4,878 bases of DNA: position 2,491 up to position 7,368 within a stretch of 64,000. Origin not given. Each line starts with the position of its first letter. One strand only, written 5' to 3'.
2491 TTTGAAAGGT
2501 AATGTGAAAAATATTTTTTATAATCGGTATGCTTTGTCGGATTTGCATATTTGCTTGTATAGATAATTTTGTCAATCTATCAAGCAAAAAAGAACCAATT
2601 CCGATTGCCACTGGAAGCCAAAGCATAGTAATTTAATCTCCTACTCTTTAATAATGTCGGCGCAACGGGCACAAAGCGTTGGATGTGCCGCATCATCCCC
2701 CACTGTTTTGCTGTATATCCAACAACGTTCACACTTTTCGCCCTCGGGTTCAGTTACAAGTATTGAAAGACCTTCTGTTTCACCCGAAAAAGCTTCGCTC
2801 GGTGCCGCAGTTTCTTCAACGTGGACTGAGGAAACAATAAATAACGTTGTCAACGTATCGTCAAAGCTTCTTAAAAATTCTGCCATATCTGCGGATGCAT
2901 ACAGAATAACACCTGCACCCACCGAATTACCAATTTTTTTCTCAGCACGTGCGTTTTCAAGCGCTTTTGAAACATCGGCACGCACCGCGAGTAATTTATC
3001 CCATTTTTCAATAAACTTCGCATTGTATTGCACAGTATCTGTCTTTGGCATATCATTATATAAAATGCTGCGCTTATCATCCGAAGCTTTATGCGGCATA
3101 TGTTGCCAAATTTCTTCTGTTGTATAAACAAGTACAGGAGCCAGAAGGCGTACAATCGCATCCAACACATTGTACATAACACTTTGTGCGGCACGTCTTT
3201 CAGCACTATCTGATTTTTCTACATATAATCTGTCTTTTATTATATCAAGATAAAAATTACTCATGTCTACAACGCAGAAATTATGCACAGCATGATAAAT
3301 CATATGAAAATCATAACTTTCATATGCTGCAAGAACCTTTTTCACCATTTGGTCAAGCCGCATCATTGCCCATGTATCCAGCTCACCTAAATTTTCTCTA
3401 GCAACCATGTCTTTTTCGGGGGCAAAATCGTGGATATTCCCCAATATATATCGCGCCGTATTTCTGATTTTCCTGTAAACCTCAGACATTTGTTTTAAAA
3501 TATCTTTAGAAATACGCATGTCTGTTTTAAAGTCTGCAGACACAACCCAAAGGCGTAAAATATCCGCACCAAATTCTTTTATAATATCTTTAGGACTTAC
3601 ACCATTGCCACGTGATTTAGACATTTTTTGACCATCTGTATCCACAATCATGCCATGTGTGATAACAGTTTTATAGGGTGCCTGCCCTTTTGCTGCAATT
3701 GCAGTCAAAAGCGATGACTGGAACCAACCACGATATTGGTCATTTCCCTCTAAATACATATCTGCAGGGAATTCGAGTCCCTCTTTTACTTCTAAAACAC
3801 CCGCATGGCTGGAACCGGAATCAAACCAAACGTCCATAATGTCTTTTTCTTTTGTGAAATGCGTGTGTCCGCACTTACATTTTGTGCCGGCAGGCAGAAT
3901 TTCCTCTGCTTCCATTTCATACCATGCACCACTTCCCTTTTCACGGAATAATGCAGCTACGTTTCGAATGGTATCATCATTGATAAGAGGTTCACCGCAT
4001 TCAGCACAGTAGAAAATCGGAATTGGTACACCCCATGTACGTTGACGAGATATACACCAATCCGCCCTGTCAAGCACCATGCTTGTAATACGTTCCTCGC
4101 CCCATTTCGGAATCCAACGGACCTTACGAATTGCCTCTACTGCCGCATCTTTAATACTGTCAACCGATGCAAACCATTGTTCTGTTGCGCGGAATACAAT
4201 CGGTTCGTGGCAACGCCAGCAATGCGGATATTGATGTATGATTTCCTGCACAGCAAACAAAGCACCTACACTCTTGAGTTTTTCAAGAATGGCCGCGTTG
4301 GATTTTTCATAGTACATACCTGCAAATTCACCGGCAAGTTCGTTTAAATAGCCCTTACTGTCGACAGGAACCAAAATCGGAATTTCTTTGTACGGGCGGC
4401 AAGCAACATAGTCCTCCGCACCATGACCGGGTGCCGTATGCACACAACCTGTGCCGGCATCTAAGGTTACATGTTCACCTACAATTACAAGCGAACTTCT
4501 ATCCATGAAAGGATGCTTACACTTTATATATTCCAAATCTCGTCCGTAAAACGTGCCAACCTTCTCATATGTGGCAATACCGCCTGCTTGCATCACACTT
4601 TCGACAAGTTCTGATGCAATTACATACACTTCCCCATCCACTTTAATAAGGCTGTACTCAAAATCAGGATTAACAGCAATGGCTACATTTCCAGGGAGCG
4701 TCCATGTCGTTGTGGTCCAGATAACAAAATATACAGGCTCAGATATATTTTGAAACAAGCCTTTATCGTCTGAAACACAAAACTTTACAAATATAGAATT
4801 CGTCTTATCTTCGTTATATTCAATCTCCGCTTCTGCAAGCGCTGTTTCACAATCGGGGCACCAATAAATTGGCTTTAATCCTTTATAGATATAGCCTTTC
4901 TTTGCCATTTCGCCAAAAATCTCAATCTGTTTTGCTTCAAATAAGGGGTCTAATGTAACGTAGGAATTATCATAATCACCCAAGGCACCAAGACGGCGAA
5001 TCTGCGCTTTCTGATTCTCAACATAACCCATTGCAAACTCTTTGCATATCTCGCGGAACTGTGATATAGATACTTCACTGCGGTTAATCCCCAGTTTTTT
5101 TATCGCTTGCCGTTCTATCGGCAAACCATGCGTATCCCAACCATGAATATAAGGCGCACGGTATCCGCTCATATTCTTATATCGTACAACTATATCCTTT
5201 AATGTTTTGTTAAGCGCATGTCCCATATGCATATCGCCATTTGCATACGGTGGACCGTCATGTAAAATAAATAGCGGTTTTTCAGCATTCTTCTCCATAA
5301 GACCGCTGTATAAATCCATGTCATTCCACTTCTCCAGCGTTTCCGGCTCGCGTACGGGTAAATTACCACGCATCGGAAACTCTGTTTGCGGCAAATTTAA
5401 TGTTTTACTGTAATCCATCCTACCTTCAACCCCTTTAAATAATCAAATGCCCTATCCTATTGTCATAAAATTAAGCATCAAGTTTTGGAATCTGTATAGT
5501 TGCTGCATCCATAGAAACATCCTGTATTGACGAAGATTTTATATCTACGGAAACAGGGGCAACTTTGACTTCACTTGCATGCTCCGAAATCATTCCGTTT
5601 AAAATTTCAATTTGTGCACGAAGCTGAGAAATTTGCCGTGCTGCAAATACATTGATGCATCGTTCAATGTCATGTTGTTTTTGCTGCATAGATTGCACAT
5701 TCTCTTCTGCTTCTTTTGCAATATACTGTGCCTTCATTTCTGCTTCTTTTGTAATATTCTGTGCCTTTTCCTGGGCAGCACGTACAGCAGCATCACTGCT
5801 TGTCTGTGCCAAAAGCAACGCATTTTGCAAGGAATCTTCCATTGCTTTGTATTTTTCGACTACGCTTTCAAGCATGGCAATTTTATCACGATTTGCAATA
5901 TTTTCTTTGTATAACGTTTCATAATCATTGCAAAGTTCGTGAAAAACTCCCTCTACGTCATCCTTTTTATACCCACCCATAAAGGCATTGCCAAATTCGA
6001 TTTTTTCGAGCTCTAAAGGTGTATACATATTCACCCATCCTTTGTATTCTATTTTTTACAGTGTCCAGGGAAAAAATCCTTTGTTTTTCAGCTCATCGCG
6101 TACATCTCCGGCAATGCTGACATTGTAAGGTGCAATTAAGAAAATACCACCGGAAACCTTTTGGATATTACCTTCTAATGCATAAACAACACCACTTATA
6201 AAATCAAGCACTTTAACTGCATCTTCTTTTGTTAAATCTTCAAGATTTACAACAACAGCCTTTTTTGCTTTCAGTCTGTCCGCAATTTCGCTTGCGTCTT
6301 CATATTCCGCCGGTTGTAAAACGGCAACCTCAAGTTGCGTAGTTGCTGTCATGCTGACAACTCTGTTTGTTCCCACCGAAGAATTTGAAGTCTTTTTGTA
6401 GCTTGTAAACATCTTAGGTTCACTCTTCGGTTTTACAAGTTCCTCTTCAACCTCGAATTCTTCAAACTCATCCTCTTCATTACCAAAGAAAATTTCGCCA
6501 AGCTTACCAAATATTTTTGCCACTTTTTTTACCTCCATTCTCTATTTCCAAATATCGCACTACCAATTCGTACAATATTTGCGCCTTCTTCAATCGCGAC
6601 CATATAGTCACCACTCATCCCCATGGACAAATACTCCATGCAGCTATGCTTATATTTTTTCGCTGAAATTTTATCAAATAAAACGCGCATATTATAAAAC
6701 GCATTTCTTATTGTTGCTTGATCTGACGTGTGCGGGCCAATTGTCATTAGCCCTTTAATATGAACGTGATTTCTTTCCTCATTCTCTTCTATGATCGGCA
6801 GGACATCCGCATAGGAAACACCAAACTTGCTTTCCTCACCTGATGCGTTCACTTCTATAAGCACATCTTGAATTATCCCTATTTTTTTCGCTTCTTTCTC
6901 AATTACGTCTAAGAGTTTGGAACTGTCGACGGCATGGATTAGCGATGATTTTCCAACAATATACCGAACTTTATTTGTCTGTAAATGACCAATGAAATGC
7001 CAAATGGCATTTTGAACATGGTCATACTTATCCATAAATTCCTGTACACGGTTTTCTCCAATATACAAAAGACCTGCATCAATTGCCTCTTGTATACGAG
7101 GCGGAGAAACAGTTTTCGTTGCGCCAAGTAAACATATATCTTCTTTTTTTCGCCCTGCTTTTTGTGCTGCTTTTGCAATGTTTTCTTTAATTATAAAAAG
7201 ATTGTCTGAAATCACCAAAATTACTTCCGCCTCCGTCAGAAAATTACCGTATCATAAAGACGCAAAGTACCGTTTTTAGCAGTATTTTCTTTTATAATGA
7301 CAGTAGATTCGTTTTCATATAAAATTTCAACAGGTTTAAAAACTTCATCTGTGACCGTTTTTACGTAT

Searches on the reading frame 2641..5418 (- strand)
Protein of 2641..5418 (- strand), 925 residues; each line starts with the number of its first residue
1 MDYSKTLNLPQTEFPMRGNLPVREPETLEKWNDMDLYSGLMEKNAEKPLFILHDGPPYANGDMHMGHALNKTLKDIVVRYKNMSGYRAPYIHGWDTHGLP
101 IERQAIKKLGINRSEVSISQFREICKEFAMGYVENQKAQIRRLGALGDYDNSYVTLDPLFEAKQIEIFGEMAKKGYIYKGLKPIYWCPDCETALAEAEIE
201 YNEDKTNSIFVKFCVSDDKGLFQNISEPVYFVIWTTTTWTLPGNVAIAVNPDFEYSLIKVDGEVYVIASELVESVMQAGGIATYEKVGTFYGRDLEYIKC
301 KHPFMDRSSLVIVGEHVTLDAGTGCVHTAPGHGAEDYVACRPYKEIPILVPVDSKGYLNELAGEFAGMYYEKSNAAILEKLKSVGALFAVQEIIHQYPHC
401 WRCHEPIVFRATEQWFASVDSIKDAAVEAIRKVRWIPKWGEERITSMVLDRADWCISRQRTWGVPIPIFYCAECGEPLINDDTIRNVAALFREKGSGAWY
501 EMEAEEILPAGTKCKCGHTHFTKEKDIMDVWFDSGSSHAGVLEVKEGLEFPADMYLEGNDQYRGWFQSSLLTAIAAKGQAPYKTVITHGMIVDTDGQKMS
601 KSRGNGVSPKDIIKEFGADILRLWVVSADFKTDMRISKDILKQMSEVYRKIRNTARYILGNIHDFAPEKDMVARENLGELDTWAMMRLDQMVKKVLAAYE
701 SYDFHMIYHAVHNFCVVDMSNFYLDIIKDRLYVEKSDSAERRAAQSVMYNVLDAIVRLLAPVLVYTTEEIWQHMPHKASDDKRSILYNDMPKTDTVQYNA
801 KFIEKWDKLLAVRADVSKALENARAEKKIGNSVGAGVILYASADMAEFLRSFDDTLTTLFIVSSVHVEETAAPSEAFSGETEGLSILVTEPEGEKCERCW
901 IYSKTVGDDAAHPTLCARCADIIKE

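Call 31: search_protein_families(library=pfam, proteins=[window:2641-5418:-], max_evalue=0.00001)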
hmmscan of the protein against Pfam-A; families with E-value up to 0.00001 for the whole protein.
window:2641-5418:- (925 aa): 6 families
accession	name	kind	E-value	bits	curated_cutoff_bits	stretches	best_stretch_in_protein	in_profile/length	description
PF00133.28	tRNA-synt_1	-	6e-147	490.1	22.7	1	27-637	2-414/414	tRNA synthetases class I (I, L, M and V)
PF08264.19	Anticodon_1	-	8e-34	117.1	25.1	1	681-833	1-142/148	Anticodon-binding domain of tRNA ligase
PF09334.17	tRNA-synt_1g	-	4.5e-30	105.1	20.1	2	57-200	8-136/391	tRNA synthetases class I (M)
PF01406.26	tRNA-synt_1e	-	2e-10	41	27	1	573-644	229-299/301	tRNA synthetases class I (C) catalytic domain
PF06827.20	zf-FPG_IleRS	-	4.2e-10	39.7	21.3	1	893-921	1-29/30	Zinc finger found in FPG and IleRS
PF01921.24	tRNA-synt_1f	-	4.7e-07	29.5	27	1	577-655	263-339/360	tRNA synthetases class I (K)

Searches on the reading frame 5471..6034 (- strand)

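Call 43: search_protein_families(library=pfam, proteins=[window:5471-6034:-], max_evalue=0.01)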
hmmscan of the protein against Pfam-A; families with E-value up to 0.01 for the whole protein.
window:5471-6034:- (187 aa): 1 family
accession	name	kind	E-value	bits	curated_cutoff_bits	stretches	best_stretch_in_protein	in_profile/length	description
PF05103.18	DivIVA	-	1.9e-28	99.5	28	1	4-133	1-129/131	DivIVA protein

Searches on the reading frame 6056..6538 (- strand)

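Call 43: search_protein_families(library=pfam, proteins=[window:6056-6538:-], max_evalue=0.01)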
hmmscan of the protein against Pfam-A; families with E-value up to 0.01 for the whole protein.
window:6056-6538:- (160 aa): 1 family
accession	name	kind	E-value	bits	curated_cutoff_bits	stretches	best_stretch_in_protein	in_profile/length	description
PF04472.17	SepF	-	5.6e-27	94.2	27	1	71-142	1-72/72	Cell division protein SepF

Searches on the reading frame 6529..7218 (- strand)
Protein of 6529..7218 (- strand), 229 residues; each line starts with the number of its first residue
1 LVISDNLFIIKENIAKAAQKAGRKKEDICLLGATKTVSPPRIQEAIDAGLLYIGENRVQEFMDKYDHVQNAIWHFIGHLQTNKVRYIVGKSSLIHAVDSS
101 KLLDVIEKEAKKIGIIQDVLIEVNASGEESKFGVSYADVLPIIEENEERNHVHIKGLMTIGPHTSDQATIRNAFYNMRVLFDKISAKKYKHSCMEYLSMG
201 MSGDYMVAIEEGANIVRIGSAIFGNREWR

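Call 43: search_protein_families(library=pfam, proteins=[window:6529-7218:-], max_evalue=0.01)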
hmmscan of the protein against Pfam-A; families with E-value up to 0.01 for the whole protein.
window:6529-7218:- (229 aa): 2 families
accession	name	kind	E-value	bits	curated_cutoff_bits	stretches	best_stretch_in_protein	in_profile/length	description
PF01168.26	Ala_racemase_N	-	3.4e-15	56.8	24.1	1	10-225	6-218/220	Alanine racemase, N-terminal domain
PF02784.22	Orn_Arg_deC_N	-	2.2e-05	24.4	23.4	1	82-193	74-194/247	Pyridoxal-dependent decarboxylase, pyridoxal binding domain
